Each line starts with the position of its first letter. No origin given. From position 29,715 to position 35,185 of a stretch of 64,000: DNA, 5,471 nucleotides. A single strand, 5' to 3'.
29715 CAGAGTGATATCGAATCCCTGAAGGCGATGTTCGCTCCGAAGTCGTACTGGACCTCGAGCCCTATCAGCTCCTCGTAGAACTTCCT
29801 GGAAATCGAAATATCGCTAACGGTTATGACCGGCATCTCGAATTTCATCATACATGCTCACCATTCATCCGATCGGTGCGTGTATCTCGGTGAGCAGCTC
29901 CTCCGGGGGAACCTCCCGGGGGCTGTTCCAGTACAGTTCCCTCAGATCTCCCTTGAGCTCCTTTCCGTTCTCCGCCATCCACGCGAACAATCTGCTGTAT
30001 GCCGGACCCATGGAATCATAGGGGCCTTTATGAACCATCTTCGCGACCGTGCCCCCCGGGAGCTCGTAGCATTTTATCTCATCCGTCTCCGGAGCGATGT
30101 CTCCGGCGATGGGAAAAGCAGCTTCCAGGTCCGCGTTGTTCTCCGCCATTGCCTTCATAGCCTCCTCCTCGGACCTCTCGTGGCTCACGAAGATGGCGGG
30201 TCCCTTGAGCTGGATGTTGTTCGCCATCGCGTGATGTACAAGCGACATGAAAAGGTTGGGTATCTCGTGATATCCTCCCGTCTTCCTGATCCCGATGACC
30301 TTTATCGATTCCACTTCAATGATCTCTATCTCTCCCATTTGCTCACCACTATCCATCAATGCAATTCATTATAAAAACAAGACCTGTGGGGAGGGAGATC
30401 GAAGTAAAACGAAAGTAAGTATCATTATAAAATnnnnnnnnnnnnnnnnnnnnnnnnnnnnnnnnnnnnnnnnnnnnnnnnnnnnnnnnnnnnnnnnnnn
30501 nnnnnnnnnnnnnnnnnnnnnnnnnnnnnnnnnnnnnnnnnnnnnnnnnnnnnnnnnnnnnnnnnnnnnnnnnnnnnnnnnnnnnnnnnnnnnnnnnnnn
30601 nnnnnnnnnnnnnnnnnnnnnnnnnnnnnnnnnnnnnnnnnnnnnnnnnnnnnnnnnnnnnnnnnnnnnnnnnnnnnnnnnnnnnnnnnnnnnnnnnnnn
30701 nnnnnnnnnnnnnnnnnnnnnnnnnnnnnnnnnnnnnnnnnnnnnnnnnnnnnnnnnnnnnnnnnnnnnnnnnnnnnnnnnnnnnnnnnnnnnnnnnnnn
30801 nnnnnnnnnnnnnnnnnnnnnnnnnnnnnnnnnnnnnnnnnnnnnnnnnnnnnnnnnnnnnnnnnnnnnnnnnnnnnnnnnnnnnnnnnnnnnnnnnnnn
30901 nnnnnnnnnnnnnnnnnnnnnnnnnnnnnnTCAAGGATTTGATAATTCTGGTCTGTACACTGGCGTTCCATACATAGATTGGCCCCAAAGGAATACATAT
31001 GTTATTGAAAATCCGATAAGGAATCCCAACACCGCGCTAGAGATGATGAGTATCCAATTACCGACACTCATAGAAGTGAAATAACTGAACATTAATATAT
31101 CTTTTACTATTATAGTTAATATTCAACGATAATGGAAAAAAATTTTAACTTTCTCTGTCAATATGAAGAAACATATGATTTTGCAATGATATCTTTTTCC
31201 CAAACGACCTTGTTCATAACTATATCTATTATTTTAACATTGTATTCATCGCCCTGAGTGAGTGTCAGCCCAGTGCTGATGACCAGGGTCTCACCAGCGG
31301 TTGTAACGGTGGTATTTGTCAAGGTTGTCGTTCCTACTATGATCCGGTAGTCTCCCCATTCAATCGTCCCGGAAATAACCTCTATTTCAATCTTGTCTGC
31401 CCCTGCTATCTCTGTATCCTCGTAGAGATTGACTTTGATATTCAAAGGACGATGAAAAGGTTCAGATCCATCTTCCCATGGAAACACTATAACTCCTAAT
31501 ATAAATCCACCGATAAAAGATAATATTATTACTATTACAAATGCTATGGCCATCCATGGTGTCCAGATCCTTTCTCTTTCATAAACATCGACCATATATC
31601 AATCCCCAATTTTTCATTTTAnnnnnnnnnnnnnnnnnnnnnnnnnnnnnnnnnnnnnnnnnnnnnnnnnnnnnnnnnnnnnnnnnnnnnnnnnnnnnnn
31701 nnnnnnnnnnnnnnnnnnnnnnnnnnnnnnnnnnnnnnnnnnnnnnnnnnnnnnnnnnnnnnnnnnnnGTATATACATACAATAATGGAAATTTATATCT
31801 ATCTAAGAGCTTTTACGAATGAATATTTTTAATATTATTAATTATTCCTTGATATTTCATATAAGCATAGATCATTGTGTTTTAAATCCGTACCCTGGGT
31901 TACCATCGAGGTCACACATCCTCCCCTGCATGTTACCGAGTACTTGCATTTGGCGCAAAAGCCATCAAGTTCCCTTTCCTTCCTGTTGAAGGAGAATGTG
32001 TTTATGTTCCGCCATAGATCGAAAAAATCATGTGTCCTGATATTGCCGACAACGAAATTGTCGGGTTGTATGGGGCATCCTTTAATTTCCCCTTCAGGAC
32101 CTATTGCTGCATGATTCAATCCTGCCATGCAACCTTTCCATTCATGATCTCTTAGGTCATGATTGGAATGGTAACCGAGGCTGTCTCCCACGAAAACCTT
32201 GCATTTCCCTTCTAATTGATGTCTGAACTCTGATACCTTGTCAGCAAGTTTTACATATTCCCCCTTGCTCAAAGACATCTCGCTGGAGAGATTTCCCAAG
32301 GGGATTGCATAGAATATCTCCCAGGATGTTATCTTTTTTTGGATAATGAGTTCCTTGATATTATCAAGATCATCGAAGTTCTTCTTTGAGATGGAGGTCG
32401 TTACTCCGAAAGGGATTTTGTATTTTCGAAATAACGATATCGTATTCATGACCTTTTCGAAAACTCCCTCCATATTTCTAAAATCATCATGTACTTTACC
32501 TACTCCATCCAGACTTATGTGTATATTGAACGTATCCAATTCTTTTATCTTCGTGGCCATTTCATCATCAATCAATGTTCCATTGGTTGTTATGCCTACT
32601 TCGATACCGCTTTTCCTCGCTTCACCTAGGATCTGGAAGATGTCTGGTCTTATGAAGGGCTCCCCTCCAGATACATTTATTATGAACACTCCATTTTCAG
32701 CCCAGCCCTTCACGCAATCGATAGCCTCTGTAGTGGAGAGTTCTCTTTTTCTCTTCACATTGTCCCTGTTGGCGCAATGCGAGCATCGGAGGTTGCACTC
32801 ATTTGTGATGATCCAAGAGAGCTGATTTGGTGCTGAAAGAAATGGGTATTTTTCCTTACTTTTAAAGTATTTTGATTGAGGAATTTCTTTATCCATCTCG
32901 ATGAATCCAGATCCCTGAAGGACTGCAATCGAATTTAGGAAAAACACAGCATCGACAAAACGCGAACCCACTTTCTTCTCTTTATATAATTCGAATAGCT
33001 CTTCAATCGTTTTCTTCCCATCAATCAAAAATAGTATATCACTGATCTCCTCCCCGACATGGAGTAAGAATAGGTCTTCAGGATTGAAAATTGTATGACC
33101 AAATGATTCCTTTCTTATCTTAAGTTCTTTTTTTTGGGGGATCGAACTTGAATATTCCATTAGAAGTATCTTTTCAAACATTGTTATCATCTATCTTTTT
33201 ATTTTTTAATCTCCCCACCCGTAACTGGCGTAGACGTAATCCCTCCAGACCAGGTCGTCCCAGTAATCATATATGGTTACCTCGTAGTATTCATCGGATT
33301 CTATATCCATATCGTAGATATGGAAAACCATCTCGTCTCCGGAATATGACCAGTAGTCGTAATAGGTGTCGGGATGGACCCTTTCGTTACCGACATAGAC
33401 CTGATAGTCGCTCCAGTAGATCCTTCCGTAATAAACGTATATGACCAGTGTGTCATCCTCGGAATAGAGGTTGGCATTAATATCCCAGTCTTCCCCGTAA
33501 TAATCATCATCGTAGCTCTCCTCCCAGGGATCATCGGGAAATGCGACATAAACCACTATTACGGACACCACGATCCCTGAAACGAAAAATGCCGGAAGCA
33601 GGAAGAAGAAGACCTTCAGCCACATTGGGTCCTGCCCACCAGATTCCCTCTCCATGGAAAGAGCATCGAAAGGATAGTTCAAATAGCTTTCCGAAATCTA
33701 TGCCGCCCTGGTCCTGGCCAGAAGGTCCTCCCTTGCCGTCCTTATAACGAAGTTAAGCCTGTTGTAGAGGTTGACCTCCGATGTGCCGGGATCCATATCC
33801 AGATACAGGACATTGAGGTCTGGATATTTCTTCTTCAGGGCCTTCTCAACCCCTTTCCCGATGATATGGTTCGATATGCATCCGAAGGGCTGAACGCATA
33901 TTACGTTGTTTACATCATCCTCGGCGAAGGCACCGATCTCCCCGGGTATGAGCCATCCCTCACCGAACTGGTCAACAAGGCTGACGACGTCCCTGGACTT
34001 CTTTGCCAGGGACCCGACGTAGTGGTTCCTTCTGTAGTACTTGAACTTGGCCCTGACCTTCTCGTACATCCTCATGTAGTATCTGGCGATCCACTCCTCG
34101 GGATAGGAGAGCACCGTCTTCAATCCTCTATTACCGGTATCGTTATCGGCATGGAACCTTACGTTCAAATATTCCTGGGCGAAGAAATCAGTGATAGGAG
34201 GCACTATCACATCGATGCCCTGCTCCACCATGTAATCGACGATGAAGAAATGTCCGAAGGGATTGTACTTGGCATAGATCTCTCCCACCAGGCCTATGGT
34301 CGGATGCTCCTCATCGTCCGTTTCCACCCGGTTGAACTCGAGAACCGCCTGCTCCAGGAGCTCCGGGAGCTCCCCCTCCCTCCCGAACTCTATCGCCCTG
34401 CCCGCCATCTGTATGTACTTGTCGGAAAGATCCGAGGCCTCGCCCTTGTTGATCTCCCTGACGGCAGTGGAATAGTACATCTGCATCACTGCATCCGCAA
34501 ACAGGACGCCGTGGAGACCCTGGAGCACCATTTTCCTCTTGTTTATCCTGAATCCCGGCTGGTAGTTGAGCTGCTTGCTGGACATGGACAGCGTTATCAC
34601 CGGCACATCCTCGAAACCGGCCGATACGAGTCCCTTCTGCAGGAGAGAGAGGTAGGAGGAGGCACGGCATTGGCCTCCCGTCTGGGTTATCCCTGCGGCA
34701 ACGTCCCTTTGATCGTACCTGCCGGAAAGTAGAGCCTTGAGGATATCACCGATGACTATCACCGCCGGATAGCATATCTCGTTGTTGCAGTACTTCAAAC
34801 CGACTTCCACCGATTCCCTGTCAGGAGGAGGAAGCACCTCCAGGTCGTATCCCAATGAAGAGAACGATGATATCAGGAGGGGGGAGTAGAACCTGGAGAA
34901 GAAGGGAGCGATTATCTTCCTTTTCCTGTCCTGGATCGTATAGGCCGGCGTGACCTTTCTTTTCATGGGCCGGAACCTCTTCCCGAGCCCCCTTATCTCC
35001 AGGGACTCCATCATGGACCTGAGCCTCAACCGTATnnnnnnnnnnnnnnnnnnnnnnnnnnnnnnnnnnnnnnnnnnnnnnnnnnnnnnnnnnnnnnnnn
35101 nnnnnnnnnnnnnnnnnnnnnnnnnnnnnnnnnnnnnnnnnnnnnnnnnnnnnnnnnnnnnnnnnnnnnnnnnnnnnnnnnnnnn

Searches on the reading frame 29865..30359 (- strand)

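Call 55: search_protein_families(library=pfam, proteins=[window:29865-30359:-], max_evalue=0.001)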
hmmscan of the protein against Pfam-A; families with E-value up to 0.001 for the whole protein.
window:29865-30359:- (164 aa): 2 families
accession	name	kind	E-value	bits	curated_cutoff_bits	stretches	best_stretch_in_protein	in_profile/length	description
PF06445.20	GyrI-like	-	6.5e-27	95.1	26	1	10-163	2-154/155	GyrI-like small molecule binding domain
PF14526.11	Cass2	-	1.5e-06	28.9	27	1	12-136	1-126/150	Integron-associated effector binding protein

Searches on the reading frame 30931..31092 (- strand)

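Call 67: search_protein_families(library=ncbifam, proteins=[window:30931-31092:-], max_evalue=1)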
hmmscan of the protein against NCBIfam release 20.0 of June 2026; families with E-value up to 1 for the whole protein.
window:30931-31092:- (53 aa): 3 families
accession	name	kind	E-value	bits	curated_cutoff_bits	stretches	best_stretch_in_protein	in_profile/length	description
NF047767.1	LBF_2804_fam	subfamily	0.02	14.2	80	1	13-42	35-64/352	LBF_2804 family protein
NF040695.1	FlaK_Arch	equivalog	0.3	10.6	330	1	1-37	37-73/230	preflagellin peptidase FlaK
NF033411.1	small_mem_YnhF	equivalog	0.46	10.5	30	1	15-31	9-25/29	cytochrome bd-I oxidase subunit CydH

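Call 68: search_protein_families(library=pfam, proteins=[window:30931-31092:-], max_evalue=1)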
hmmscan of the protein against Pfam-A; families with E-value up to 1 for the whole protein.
window:30931-31092:- (53 aa): 2 families
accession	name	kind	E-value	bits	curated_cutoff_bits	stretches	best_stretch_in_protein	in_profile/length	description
PF06305.16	LapA_dom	-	0.039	14.3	28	1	5-40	12-47/64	Lipopolysaccharide assembly protein A domain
PF15207.11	TMEM240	-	0.17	12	27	1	4-38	77-113/189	TMEM240 family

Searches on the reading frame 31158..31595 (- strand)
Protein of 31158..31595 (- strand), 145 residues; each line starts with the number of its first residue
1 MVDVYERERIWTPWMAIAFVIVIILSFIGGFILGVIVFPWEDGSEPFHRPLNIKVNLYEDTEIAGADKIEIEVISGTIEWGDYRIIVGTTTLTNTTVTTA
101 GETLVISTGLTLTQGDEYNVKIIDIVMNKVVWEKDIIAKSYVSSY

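Call 5: search_protein_families(library=pfam, proteins=[window:31158-31595:-], max_evalue=0.01)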
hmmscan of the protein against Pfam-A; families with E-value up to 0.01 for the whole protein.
window:31158-31595:- (145 aa): 0 families

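Call 6: search_protein_families(library=ncbifam, proteins=[window:31158-31595:-], max_evalue=0.01)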
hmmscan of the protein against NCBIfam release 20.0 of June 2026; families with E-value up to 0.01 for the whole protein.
window:31158-31595:- (145 aa): 0 families

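Call 67: search_protein_families(library=ncbifam, proteins=[window:31158-31595:-], max_evalue=1)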
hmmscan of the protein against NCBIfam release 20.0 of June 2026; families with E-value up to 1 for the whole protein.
window:31158-31595:- (145 aa): 2 families
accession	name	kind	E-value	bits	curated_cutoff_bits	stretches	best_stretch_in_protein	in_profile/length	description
NF007564.0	PRK10191.1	equivalog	0.035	13.6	196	1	64-123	101-161/162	colanic acid biosynthesis acetyltransferase WcaB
TIGR04016.1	WcaB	equivalog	0.037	13.6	194.65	1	64-123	85-145/146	colanic acid biosynthesis acetyltransferase WcaB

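Call 68: search_protein_families(library=pfam, proteins=[window:31158-31595:-], max_evalue=1)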
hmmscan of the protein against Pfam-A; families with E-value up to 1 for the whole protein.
window:31158-31595:- (145 aa): 1 family
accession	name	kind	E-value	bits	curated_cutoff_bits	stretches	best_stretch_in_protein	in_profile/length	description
PF19571.5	ACT_8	-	0.052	13.8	23.5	1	71-126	33-87/141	ACT domain pair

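Call 83: search_protein_representatives(alignment_id=A4)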
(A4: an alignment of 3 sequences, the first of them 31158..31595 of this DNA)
Query: 3 sequences, 147 profile positions. Proteins with E-value up to 0.001 (for the whole library): 78; up to 1e-10: 20; up to 1e-30: 2. The best 78 are listed.
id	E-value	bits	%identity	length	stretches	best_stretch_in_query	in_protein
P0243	4.5e-66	237.7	-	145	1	1-147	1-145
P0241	6.9e-55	201.4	-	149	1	5-147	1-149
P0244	6.1e-29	117.2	-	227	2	64-141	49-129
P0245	1.2e-19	87.0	-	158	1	6-140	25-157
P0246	2.5e-17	79.5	-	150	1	21-146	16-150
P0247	2.6e-16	76.2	-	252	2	15-140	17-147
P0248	6.7e-16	74.9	-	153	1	21-145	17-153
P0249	1.2e-15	74.0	-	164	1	14-140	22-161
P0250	1.8e-15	73.5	-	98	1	49-142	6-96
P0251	8.9e-15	71.2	-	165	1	3-135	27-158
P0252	3.2e-13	66.2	-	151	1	10-142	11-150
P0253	5.1e-13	65.5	-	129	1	32-141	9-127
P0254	7.8e-13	64.9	-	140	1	19-140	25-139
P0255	3.4e-12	62.9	-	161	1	6-140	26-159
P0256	3.6e-12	62.8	-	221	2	64-141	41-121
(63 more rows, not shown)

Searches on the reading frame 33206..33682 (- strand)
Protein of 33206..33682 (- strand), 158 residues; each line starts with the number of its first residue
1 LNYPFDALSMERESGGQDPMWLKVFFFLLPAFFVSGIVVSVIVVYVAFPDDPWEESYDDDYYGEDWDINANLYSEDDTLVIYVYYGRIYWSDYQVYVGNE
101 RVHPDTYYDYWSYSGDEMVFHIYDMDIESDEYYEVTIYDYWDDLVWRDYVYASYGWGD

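Call 5: search_protein_families(library=pfam, proteins=[window:33206-33682:-], max_evalue=0.01)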
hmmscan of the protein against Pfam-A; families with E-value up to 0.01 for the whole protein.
window:33206-33682:- (158 aa): 0 families

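Call 6: search_protein_families(library=ncbifam, proteins=[window:33206-33682:-], max_evalue=0.01)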
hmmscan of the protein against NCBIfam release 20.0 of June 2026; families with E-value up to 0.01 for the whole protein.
window:33206-33682:- (158 aa): 0 families

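Call 65: list_cluster_members(proteins=[window:33206-33655:-, window:33209-33682:-, window:33206-33625:-, window:31622-31768:-, window:30931-31092:-, window:31158-31595:-, window:30434-30880:-, P0001])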
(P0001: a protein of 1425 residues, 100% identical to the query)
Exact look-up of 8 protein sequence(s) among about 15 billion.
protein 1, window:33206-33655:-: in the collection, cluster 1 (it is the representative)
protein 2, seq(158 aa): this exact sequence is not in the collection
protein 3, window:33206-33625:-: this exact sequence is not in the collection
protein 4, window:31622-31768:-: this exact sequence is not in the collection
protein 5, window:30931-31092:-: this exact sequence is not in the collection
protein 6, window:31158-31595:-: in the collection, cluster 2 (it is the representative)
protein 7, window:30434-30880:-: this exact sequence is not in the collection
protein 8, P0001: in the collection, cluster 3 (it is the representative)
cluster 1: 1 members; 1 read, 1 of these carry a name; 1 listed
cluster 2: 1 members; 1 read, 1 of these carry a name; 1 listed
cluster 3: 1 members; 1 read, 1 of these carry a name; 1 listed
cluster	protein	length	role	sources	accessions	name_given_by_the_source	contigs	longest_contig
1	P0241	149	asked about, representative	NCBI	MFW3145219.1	MAG: hypothetical protein ACMUIE_00220 [Thermoplasmatota archaeon]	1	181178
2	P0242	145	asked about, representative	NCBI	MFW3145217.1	MAG: hypothetical protein ACMUIE_00210 [Thermoplasmatota archaeon]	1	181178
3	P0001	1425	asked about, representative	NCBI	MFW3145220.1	MAG: acyl-CoA dehydratase activase-related protein [Thermoplasmatota archaeon]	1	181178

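Call 67: search_protein_families(library=ncbifam, proteins=[window:33206-33655:-], max_evalue=1)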
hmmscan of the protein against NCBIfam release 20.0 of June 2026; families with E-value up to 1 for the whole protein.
window:33206-33655:- (149 aa): 0 families

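Call 68: search_protein_families(library=pfam, proteins=[window:33206-33655:-], max_evalue=1)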
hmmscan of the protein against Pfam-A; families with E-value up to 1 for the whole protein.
window:33206-33655:- (149 aa): 2 families
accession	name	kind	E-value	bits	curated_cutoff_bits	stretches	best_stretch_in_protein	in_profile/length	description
PF05751.16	FixH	-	0.021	15.3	23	1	11-66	3-56/150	FixH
PF03739.19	LptF_LptG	-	0.33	10.4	27.9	1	84-144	127-187/353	Lipopolysaccharide export system permease LptF/LptG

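Call 73: find_homologous_proteins(query=window:33206-33655:-, max_evalue=0.001)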
Query window:33206-33655:- (149 aa): 1 proteins with E <= 0.001 among 5 candidates.
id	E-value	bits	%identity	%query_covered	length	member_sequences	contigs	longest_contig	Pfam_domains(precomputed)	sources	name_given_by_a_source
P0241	1.5e-93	330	100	100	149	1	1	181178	-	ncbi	ncbi:MAG: hypothetical protein ACMUIE_00220 [Thermoplasmatota archaeon]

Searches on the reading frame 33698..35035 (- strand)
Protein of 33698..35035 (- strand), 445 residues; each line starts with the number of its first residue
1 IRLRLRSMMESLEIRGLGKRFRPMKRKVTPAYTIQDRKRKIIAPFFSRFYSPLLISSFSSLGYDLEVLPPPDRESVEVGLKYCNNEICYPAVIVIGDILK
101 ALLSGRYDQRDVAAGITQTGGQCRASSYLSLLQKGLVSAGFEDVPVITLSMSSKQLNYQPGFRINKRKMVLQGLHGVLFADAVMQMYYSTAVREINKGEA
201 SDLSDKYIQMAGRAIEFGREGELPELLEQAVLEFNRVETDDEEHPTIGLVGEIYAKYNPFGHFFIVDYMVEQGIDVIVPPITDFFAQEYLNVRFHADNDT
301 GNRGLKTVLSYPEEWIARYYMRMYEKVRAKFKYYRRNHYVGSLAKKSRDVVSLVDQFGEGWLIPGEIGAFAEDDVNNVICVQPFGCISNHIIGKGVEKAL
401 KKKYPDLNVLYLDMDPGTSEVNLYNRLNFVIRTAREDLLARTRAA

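Call 38: search_protein_families(library=pfam, proteins=[window:33698-35035:-], max_evalue=10)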
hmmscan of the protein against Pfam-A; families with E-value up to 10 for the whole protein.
window:33698-35035:- (445 aa): 1 family
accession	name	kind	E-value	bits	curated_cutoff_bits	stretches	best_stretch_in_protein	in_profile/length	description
PF09989.15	DUF2229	-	5e-06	26.7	29.4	1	50-99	13-63/218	CoA enzyme activase uncharacterised domain (DUF2229)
